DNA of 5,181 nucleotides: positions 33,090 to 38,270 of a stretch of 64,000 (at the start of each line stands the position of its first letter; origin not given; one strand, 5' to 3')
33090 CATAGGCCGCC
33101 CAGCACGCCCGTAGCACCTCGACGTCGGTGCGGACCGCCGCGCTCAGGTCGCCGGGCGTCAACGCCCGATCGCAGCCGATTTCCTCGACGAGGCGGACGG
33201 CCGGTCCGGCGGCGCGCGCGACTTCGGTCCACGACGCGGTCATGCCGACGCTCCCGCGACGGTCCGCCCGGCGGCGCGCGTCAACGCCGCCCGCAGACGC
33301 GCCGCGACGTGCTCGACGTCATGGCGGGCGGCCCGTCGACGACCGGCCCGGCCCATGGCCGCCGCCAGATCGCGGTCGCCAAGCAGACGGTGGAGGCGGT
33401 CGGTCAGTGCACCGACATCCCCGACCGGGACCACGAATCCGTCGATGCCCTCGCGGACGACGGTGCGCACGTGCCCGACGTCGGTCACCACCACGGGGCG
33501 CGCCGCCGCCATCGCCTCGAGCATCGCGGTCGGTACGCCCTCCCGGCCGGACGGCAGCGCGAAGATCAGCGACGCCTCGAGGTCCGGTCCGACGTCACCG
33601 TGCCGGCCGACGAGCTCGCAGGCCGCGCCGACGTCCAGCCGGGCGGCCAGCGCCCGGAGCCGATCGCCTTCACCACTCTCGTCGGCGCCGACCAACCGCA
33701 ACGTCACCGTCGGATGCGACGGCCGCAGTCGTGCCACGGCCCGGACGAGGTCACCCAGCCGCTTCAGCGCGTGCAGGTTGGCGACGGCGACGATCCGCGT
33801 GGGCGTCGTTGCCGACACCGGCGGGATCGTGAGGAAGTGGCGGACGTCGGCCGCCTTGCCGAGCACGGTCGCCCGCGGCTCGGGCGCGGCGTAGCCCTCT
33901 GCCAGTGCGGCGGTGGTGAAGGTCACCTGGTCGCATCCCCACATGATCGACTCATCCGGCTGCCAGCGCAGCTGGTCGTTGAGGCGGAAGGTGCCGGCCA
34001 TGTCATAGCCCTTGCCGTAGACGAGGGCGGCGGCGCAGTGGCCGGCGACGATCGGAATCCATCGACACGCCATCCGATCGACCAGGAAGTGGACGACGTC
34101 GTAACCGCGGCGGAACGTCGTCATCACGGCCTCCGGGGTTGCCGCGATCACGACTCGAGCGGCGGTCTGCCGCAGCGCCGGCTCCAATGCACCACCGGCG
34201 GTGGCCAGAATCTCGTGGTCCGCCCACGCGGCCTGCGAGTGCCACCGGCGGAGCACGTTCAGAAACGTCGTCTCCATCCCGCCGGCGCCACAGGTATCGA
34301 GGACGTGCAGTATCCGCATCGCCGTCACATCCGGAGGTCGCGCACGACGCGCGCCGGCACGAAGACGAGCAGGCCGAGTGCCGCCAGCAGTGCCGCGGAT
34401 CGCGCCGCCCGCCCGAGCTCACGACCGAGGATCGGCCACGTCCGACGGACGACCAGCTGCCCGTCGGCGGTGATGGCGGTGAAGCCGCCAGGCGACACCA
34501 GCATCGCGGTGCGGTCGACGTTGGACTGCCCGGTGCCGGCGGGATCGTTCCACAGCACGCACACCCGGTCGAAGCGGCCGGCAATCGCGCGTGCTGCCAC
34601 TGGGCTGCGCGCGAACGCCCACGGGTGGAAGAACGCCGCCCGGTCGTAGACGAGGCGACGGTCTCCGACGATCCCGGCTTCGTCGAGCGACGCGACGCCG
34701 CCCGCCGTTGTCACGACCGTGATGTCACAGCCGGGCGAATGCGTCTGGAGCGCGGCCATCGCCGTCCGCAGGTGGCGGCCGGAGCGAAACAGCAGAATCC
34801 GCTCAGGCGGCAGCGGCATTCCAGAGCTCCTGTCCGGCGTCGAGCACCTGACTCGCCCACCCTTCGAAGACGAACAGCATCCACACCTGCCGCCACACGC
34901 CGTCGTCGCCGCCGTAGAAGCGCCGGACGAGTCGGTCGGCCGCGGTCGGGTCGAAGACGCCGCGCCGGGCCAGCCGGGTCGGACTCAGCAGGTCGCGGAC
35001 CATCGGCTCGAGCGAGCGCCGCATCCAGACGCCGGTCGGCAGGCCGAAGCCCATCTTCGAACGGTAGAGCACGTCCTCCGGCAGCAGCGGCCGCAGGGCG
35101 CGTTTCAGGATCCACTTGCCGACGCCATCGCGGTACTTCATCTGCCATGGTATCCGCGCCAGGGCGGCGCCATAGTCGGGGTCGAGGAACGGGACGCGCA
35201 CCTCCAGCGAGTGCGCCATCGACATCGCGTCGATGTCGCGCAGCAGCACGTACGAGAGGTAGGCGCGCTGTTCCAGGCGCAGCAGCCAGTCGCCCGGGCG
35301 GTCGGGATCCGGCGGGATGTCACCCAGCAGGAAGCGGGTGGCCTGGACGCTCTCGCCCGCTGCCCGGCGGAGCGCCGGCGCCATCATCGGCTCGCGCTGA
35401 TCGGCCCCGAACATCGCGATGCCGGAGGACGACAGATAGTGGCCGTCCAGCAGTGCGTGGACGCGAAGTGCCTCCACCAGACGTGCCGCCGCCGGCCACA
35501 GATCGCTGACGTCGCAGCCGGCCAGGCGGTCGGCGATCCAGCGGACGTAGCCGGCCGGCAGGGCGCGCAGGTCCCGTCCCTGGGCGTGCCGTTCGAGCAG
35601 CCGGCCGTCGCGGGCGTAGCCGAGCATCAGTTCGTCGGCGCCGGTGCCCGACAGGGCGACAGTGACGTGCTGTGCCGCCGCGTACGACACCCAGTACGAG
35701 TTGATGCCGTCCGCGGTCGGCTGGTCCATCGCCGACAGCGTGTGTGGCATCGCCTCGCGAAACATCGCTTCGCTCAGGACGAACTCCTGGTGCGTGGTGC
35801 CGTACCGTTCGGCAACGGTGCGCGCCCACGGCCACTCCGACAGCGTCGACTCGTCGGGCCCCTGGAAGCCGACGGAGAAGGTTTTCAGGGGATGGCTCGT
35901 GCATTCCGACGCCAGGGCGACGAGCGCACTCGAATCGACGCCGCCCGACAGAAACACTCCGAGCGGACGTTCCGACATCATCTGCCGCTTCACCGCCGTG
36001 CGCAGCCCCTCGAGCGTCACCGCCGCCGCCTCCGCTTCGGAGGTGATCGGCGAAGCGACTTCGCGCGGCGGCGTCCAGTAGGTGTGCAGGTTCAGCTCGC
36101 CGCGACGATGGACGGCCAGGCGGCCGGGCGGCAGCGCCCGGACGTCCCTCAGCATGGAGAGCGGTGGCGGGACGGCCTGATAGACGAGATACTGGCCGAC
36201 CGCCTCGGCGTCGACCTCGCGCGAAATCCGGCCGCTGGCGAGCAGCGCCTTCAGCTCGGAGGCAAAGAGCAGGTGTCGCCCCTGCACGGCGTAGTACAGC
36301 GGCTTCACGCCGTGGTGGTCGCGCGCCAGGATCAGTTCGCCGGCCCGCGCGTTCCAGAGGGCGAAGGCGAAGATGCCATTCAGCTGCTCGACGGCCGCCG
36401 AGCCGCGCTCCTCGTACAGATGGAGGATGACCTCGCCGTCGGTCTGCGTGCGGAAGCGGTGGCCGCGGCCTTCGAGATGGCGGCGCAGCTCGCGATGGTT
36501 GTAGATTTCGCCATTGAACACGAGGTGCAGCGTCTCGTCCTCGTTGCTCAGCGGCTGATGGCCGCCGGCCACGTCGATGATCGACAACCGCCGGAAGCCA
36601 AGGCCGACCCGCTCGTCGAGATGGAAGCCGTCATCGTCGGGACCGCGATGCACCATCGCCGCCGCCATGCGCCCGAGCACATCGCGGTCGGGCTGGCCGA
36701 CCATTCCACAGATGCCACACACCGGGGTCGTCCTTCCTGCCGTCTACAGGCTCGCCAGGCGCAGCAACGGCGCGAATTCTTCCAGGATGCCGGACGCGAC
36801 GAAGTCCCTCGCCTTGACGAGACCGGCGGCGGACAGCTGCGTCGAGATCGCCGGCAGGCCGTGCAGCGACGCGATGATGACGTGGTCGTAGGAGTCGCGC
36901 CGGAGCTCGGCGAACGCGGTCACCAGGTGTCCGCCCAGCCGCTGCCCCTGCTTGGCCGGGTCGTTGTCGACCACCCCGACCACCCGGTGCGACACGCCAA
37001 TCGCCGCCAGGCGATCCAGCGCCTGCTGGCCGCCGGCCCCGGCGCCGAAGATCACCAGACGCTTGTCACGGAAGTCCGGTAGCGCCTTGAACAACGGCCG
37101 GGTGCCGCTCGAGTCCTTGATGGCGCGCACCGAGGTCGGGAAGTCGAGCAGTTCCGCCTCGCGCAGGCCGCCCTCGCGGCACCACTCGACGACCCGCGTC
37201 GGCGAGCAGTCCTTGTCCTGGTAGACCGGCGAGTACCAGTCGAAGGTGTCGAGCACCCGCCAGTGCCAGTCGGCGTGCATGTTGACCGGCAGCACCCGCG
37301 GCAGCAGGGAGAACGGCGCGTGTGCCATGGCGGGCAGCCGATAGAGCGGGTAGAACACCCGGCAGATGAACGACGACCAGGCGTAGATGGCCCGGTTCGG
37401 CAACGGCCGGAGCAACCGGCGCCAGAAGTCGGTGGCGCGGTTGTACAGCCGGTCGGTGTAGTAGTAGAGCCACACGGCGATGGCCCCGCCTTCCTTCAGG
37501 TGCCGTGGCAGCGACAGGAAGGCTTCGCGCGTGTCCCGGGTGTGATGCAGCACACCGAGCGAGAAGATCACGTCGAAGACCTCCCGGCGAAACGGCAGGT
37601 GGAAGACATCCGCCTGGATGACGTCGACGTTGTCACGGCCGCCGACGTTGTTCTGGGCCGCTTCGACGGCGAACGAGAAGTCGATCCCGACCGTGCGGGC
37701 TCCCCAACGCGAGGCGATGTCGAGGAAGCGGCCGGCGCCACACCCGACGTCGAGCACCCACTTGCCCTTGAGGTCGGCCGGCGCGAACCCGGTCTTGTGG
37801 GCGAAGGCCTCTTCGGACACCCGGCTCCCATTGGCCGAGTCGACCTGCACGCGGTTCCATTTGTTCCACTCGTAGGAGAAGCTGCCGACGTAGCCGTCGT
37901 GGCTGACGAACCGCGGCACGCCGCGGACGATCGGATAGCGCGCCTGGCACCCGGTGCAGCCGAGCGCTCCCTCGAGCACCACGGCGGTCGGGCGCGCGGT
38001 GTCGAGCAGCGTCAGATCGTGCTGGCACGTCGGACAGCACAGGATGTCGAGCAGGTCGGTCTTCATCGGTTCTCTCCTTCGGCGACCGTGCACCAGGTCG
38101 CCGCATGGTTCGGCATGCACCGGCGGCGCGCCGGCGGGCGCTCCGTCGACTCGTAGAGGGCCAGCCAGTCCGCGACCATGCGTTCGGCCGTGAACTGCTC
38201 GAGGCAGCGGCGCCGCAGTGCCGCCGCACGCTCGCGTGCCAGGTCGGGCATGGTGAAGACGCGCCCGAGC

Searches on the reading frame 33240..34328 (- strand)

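Call 37: search_protein_families(library=pfam, proteins=[window:33240-34328:-], max_evalue=0.00001)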
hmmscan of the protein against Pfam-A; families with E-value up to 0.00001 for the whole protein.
window:33240-34328:- (362 aa): 2 families
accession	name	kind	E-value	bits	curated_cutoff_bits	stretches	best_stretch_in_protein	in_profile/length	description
PF13692.12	Glyco_trans_1_4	-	2.4e-27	96.3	27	1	178-318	3-142/142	Glycosyl transferases group 1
PF00534.26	Glycos_transf_1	-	1.1e-26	93.9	26.4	1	173-332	12-172/172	Glycosyl transferases group 1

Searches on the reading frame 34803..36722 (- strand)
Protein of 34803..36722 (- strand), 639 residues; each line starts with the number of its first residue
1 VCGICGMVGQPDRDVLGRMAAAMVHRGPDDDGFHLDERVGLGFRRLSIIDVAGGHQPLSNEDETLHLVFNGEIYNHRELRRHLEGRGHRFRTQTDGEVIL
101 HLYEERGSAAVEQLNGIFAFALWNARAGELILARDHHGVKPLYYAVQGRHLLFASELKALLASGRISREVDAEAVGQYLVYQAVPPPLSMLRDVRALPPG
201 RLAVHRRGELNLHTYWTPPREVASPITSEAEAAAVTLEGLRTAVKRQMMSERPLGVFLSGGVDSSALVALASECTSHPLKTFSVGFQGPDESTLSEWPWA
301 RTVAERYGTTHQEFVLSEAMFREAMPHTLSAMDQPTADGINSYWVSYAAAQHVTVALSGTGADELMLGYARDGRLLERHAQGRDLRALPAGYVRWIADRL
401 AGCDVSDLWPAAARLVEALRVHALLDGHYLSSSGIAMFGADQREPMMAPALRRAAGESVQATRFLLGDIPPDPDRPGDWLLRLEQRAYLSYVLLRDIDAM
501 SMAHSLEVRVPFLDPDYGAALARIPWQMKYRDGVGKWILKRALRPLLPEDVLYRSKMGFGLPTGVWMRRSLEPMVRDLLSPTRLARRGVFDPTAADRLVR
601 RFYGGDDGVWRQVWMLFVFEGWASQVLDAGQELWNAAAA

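Call 37: search_protein_families(library=pfam, proteins=[window:34803-36722:-], max_evalue=0.00001)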
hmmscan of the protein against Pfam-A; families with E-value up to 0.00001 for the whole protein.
window:34803-36722:- (639 aa): 3 families
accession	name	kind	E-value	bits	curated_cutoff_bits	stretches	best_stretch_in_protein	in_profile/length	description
PF00733.27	Asn_synthase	-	4.2e-87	293.5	21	1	238-623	4-353/354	Asparagine synthase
PF13537.11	GATase_7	-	1.6e-47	161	25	1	44-162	2-123/123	Glutamine amidotransferase domain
PF13522.11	GATase_6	-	3.5e-42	143.9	27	1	28-156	1-130/130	Glutamine amidotransferase domain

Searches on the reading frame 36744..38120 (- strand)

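Call 37: search_protein_families(library=pfam, proteins=[window:36744-38120:-], max_evalue=0.00001)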
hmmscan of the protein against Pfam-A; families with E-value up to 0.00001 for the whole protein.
window:36744-38120:- (458 aa): 7 families
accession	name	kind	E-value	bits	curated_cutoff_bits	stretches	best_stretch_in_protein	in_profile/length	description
PF08241.18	Methyltransf_11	-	2.5e-21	76.6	21.2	1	123-215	1-94/95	Methyltransferase domain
PF13649.12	Methyltransf_25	-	2.3e-17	63.9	27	1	122-212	1-97/97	Methyltransferase domain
PF13847.12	Methyltransf_31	-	7.2e-16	58.6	27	1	118-216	3-109/145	Methyltransferase domain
PF13489.12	Methyltransf_23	-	2.1e-15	57.3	27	1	109-233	13-132/164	Methyltransferase domain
PF08242.18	Methyltransf_12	-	5.6e-14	53.1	30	1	123-213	1-97/98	Methyltransferase domain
PF08003.17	Methyltransf_9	-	1.7e-10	40.8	23.8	1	115-214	112-215/315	Protein of unknown function (DUF1698)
PF03966.22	Trm112p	-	2.7e-07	30.9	22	1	21-67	2-40/40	Trm112p-like protein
